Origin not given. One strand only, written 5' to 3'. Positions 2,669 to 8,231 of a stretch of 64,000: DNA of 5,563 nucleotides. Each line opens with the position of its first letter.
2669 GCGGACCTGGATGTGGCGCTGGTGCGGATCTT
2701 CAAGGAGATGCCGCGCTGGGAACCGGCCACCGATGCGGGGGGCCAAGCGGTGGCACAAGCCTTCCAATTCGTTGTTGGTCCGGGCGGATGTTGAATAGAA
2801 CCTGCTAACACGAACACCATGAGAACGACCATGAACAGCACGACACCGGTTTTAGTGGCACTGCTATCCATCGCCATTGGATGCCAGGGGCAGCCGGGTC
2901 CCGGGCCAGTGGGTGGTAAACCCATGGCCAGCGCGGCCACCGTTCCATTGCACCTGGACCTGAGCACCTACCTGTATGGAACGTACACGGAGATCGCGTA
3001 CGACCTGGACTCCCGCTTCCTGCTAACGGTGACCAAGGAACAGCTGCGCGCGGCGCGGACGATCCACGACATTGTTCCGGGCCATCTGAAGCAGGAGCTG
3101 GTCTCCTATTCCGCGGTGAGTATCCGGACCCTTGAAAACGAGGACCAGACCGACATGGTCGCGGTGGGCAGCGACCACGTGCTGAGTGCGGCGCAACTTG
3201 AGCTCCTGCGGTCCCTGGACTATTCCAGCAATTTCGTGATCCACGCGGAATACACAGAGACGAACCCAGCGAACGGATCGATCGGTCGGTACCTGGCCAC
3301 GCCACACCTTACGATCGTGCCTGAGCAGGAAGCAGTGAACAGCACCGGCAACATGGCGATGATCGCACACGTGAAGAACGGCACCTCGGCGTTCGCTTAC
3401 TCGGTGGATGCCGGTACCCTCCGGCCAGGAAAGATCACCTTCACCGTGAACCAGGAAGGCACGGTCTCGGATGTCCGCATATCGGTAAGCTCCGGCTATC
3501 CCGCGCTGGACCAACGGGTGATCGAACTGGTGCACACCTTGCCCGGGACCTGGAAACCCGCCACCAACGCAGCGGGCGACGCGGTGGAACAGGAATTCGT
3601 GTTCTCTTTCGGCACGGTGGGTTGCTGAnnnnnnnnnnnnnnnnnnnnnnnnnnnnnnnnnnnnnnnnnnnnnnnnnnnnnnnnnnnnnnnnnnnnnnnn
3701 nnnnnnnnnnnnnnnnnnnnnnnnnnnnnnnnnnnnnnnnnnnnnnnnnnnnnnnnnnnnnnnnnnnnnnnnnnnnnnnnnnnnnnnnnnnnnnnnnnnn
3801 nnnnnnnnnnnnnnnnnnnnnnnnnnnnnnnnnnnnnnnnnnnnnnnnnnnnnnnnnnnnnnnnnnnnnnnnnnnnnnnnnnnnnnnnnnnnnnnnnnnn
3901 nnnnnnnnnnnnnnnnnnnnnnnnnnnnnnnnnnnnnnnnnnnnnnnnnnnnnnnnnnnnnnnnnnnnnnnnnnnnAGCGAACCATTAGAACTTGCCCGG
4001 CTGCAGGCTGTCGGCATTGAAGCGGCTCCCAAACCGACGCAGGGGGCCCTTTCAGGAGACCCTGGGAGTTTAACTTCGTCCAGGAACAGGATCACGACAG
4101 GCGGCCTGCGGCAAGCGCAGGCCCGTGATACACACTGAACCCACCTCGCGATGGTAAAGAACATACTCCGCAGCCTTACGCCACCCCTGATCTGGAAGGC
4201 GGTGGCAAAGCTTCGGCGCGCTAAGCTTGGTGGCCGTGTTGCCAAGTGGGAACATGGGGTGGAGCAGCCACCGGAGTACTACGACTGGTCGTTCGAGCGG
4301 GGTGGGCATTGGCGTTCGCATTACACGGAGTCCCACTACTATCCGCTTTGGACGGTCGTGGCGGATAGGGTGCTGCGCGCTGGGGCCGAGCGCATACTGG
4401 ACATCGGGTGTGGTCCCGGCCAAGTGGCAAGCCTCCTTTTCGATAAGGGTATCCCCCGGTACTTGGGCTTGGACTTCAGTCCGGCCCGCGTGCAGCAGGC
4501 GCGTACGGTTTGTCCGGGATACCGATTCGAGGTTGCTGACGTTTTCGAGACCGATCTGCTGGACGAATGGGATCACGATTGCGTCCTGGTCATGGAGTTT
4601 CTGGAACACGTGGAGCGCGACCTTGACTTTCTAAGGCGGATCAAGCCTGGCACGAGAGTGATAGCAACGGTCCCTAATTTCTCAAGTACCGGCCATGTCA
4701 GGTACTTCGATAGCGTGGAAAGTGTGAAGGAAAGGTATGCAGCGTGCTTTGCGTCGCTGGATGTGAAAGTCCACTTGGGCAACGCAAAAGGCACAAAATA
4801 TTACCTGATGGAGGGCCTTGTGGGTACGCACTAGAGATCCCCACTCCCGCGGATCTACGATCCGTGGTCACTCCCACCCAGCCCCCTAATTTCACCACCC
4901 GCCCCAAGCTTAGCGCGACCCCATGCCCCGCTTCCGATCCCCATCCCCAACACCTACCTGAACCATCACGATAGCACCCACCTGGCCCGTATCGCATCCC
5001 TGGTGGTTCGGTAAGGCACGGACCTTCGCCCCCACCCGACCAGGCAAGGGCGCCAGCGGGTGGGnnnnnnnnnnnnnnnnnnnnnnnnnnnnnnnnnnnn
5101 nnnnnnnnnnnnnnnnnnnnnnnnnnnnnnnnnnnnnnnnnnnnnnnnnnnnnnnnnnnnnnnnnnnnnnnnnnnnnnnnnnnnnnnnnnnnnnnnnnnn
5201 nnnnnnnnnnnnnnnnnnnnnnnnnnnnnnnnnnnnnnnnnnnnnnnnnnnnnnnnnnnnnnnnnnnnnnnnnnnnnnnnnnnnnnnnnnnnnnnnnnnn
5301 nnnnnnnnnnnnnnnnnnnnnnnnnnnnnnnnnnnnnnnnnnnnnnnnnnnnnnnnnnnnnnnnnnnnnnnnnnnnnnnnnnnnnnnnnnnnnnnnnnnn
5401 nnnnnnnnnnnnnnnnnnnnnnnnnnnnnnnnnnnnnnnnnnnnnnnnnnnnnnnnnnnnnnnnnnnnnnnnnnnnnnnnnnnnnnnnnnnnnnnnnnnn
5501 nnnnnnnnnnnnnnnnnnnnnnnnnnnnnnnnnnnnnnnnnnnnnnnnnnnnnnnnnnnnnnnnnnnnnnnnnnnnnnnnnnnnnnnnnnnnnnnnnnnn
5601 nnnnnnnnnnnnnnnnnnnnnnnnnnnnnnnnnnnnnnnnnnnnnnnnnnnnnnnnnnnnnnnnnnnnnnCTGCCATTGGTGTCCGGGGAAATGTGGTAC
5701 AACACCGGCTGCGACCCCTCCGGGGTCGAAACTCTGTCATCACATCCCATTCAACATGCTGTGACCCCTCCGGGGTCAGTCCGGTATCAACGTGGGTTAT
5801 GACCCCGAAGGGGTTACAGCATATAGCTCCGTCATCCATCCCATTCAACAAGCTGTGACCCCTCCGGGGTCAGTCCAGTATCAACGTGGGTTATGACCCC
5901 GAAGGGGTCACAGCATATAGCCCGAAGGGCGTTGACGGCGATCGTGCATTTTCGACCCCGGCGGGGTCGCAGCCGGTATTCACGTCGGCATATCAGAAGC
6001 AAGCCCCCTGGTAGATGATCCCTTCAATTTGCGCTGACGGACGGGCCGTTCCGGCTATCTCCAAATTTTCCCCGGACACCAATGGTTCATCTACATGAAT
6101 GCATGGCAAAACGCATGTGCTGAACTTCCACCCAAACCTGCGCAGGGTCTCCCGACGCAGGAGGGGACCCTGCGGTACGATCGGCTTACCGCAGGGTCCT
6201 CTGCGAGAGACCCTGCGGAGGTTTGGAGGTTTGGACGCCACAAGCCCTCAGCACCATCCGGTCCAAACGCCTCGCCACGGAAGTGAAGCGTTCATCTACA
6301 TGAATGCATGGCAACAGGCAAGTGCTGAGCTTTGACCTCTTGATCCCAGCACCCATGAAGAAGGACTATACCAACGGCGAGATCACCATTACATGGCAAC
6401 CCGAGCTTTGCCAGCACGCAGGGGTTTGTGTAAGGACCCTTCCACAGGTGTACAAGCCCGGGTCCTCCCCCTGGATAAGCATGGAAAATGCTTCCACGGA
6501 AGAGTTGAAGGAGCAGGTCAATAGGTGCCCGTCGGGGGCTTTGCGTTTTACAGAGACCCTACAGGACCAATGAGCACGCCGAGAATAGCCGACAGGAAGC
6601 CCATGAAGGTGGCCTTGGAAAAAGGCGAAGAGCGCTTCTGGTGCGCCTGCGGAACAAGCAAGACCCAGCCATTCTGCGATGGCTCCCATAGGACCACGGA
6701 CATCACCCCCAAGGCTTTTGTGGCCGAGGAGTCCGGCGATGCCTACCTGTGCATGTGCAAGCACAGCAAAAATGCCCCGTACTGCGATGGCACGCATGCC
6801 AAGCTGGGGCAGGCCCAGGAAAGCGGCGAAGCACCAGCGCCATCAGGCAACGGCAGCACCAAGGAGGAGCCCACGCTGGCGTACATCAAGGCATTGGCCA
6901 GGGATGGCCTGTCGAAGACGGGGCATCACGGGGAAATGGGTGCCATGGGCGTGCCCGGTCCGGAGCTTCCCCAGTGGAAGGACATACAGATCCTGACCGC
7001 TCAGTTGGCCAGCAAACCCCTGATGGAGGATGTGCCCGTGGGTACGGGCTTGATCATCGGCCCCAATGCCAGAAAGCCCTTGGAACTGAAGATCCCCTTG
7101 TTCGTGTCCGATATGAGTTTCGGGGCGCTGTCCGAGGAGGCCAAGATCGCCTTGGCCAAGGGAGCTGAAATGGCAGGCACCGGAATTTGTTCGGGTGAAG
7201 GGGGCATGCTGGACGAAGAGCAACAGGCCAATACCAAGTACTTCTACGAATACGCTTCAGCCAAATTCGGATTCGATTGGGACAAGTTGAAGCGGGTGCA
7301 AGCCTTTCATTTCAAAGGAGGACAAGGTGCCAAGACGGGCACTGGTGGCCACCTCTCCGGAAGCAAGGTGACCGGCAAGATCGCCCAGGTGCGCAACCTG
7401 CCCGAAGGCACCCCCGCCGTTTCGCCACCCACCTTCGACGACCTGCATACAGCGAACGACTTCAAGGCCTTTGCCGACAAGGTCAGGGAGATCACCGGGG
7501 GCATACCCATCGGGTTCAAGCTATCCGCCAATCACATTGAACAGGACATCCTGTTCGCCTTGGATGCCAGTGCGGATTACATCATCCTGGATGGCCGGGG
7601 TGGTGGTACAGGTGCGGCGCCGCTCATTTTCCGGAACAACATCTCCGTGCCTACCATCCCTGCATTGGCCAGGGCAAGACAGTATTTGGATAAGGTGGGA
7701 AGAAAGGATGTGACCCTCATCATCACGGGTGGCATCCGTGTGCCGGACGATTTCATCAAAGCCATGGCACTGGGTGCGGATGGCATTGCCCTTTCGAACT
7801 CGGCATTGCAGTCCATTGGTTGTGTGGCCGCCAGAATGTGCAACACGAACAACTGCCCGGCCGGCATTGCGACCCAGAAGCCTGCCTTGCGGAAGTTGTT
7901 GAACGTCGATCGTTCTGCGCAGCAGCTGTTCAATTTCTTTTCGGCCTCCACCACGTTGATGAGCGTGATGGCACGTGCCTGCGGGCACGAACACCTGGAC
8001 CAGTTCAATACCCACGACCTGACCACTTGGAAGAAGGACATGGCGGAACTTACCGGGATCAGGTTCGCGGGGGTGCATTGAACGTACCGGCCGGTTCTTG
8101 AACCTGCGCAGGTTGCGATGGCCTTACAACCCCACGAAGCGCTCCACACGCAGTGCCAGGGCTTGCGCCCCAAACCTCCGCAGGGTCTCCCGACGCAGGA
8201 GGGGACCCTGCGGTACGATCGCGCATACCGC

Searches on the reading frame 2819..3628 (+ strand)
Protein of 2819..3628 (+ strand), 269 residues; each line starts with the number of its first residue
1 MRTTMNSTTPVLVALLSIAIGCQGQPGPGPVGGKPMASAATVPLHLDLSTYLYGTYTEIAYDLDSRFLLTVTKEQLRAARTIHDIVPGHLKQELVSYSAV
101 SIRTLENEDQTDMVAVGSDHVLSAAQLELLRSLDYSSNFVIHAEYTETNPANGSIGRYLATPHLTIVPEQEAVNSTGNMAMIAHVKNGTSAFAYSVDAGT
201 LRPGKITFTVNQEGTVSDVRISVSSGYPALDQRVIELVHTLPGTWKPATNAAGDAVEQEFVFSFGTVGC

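Call 27: search_protein_families(library=pfam, proteins=[window:2819-3628:+], max_evalue=0.001)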
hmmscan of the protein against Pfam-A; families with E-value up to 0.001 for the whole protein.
window:2819-3628:+ (269 aa): 1 family
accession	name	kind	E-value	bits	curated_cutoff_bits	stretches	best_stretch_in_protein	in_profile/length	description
PF03544.19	TonB_C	-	9.5e-07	29.6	24.6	1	205-262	19-75/79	Gram-negative bacterial TonB protein C-terminal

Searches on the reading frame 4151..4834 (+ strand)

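Call 27: search_protein_families(library=pfam, proteins=[window:4151-4834:+], max_evalue=0.001)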
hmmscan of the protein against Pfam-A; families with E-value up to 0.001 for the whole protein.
window:4151-4834:+ (227 aa): 6 families
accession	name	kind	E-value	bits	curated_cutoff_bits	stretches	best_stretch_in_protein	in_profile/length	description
PF08241.18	Methyltransf_11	-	7.2e-11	43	21.2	1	83-165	1-84/95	Methyltransferase domain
PF13649.12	Methyltransf_25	-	9.1e-11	42.7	27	1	82-164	1-89/97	Methyltransferase domain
PF08242.18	Methyltransf_12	-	6.4e-09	36.9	30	1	83-165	1-89/98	Methyltransferase domain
PF13847.12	Methyltransf_31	-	1.8e-08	34.7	27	1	79-176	4-113/145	Methyltransferase domain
PF13489.12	Methyltransf_23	-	3e-08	34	27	1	70-178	9-122/164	Methyltransferase domain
PF07021.18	MetW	-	0.00023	21.3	21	1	73-178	9-113/193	Methionine biosynthesis protein MetW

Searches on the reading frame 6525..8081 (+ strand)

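Call 27: search_protein_families(library=pfam, proteins=[window:6525-8081:+], max_evalue=0.001)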
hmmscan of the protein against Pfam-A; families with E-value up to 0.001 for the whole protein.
window:6525-8081:+ (518 aa): 4 families
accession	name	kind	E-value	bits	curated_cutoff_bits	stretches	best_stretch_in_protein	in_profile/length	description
PF01645.23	Glu_synthase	-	5.8e-91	305.9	20.4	1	181-487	58-367/369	Conserved region in glutamate synthase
PF09360.15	zf-CDGSH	-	2.3e-18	66.6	29.5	2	28-56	19-48/48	Iron-binding zinc finger CDGSH type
PF01070.24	FMN_dh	-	4.1e-07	29.8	24.9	1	340-428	230-306/350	FMN-dependent dehydrogenase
PF00478.31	IMPDH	-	0.00099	18.6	25.6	0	372-423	187-235/345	IMP dehydrogenase / GMP reductase domain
